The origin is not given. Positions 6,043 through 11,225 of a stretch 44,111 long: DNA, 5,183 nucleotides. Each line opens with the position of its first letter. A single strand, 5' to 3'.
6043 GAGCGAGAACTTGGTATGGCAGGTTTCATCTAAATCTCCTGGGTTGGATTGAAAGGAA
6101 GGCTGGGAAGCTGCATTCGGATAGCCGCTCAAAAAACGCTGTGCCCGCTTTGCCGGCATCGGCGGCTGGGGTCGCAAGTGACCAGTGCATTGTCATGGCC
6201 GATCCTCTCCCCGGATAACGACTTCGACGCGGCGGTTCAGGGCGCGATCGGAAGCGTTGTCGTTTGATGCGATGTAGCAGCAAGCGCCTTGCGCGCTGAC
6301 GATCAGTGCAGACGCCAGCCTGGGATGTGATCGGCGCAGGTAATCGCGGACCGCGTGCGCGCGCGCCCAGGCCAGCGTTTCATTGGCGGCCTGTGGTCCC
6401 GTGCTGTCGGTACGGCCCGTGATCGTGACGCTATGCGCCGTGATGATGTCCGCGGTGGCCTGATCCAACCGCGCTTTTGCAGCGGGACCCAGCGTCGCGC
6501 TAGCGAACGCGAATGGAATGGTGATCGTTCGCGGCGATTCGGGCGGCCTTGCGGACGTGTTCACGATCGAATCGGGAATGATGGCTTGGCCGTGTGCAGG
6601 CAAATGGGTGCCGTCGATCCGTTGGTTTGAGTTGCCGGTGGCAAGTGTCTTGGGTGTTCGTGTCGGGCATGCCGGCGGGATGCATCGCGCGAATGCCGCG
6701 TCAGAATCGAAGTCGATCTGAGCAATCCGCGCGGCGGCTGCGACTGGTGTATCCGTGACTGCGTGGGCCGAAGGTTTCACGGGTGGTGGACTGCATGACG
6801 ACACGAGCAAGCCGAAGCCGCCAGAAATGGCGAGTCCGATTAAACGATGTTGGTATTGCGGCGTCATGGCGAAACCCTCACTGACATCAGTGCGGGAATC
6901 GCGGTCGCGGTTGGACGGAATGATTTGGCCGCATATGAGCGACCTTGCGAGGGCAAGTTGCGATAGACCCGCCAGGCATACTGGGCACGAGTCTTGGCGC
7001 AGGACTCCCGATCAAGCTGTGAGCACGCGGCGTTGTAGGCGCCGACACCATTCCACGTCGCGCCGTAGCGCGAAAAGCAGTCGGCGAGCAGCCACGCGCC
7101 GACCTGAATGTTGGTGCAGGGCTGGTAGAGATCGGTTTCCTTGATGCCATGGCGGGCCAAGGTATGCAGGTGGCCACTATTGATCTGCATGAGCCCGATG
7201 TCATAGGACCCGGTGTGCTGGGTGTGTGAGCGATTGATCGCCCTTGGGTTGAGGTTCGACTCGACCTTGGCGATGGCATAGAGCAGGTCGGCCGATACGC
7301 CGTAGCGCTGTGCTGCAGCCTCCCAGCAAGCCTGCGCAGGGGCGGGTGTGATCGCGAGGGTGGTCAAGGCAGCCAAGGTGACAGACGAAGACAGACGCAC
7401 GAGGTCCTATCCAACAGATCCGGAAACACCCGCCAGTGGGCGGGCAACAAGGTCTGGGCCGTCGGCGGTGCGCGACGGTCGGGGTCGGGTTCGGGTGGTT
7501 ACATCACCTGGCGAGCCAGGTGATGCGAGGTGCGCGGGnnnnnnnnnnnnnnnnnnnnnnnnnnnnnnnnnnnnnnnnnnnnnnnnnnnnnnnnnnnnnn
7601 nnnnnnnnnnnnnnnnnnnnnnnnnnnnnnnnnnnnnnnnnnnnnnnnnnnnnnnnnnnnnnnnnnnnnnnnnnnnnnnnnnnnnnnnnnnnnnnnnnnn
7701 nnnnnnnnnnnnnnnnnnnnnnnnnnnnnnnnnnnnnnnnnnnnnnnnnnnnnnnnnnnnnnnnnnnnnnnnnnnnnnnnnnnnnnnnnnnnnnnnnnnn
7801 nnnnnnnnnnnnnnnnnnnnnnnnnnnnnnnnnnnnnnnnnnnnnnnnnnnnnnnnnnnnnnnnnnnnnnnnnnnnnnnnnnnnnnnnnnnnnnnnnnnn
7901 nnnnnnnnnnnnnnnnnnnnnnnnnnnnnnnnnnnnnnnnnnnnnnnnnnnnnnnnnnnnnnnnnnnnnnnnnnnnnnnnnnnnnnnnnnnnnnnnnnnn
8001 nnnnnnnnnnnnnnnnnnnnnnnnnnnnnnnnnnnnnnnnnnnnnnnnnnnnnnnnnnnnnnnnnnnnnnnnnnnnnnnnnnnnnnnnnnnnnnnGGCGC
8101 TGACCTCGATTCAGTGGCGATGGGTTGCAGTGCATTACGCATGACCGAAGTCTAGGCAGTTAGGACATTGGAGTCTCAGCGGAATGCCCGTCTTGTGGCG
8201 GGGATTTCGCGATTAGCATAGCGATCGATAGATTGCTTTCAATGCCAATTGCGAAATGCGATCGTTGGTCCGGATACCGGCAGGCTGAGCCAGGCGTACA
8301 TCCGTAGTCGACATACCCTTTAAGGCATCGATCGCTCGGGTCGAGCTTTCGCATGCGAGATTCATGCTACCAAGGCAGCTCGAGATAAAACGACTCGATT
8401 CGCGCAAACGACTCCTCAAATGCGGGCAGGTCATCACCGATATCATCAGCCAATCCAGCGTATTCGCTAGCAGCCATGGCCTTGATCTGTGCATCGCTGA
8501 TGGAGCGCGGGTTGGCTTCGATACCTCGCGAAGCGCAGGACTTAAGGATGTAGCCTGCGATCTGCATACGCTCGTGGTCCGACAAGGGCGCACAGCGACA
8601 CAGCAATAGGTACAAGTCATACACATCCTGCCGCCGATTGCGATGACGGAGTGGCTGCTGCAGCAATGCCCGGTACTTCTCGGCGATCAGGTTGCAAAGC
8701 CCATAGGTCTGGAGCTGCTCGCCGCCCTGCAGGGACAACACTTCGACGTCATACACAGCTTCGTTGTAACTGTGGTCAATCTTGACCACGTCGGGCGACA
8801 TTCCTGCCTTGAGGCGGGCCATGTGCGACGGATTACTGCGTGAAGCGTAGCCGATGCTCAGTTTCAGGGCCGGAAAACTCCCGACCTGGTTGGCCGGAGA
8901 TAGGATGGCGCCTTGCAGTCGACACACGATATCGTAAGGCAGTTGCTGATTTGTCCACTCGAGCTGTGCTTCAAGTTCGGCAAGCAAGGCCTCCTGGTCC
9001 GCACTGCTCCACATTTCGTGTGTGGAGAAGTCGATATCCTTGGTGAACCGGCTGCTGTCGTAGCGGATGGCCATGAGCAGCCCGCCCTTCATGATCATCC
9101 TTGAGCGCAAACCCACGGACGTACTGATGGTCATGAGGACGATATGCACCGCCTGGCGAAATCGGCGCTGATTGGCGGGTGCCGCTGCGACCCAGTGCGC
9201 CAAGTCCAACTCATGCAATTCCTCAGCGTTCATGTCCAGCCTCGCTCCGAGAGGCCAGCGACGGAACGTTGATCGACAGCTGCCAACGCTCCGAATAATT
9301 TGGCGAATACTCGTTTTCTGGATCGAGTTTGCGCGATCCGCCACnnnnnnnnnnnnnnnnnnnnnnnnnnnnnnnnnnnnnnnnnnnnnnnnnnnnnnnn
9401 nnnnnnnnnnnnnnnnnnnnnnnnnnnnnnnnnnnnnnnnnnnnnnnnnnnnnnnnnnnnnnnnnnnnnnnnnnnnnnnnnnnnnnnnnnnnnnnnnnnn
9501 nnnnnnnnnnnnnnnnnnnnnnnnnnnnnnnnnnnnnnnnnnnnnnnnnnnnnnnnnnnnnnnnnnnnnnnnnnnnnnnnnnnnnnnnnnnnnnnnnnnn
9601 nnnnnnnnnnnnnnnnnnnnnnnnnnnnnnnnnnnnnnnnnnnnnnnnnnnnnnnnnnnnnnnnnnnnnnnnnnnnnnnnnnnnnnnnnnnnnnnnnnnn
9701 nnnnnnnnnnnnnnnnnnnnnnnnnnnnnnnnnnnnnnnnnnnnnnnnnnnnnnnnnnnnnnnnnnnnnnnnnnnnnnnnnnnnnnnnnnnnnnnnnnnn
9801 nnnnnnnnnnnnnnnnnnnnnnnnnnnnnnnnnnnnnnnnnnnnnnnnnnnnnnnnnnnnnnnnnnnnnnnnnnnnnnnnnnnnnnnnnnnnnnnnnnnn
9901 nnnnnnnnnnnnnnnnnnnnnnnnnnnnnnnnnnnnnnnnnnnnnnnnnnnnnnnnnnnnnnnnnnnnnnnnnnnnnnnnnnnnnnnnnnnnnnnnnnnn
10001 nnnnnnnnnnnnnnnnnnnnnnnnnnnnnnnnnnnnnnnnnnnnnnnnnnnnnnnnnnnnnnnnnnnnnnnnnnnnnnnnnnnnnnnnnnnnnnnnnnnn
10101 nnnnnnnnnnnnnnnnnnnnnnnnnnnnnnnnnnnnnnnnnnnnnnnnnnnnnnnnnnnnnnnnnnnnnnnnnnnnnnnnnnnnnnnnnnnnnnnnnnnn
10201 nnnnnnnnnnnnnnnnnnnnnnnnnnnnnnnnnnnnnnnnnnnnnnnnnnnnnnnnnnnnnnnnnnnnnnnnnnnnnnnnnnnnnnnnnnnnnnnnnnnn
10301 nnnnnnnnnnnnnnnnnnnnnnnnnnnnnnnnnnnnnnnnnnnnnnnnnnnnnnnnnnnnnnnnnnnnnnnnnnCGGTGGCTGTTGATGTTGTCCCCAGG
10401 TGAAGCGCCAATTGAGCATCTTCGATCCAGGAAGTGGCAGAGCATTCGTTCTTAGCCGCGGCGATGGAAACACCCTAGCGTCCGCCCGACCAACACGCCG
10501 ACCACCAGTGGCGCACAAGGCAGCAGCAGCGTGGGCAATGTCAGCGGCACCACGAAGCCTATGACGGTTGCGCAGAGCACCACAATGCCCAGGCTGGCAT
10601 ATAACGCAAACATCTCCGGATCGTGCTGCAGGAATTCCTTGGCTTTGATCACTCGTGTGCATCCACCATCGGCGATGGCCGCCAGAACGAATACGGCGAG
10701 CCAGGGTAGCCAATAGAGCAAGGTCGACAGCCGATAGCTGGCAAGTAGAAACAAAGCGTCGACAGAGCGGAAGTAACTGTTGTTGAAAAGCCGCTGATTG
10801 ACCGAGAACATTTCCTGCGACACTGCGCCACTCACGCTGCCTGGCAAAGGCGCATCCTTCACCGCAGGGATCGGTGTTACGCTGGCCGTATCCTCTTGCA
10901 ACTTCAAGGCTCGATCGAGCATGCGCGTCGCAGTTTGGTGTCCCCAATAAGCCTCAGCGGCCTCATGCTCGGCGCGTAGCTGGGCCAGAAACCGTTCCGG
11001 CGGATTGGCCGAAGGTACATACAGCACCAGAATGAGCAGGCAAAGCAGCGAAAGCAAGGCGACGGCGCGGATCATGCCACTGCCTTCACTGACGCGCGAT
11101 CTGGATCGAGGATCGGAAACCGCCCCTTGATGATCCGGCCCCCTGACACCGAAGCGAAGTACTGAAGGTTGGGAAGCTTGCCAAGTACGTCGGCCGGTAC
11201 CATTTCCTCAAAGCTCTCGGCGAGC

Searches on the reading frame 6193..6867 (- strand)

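Call 7: search_protein_families(library=pfam, proteins=[window:6193-6867:-], max_evalue=0.001)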
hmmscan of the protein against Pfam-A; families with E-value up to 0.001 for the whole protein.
window:6193-6867:- (224 aa): 1 family
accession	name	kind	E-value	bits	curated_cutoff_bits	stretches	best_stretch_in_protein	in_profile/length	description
PF00691.25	OmpA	-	3e-12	47.2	27.2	1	119-212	2-98/98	OmpA family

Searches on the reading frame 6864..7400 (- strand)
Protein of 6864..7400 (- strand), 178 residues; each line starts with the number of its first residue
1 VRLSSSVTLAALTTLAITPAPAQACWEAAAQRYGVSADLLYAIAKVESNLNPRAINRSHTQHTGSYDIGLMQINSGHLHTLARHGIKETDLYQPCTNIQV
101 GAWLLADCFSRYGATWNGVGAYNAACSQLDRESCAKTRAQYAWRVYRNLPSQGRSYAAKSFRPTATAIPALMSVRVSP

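Call 8: search_protein_families(library=pfam, proteins=[window:6864-7400:-], max_evalue=0.001)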
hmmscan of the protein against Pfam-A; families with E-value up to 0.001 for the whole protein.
window:6864-7400:- (178 aa): 2 families
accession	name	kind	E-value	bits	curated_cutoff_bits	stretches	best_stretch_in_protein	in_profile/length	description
PF01464.25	SLT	-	6e-26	90.8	21.3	1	25-132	2-104/117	Transglycosylase SLT domain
PF18896.5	SLT_3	-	9.6e-06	26.4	27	1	36-99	13-72/89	Lysozyme like domain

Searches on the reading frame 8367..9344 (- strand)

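Call 7: search_protein_families(library=pfam, proteins=[window:8367-9344:-], max_evalue=0.001)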
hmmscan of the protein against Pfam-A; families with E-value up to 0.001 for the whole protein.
window:8367-9344:- (325 aa): 1 family
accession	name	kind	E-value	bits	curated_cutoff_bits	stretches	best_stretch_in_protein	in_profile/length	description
PF08843.17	AbiEii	-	2e-25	90.6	22.5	1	77-314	9-237/238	Nucleotidyl transferase AbiEii toxin, Type IV TA system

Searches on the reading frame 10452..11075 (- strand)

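Call 7: search_protein_families(library=pfam, proteins=[window:10452-11075:-], max_evalue=0.001)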
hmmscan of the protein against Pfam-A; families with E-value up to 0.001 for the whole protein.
window:10452-11075:- (207 aa): 1 family
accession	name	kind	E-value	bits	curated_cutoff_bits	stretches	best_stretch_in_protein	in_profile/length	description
PF14348.11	DUF4400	-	9.2e-10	38.9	27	1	99-203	89-195/196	Domain of unknown function (DUF4400)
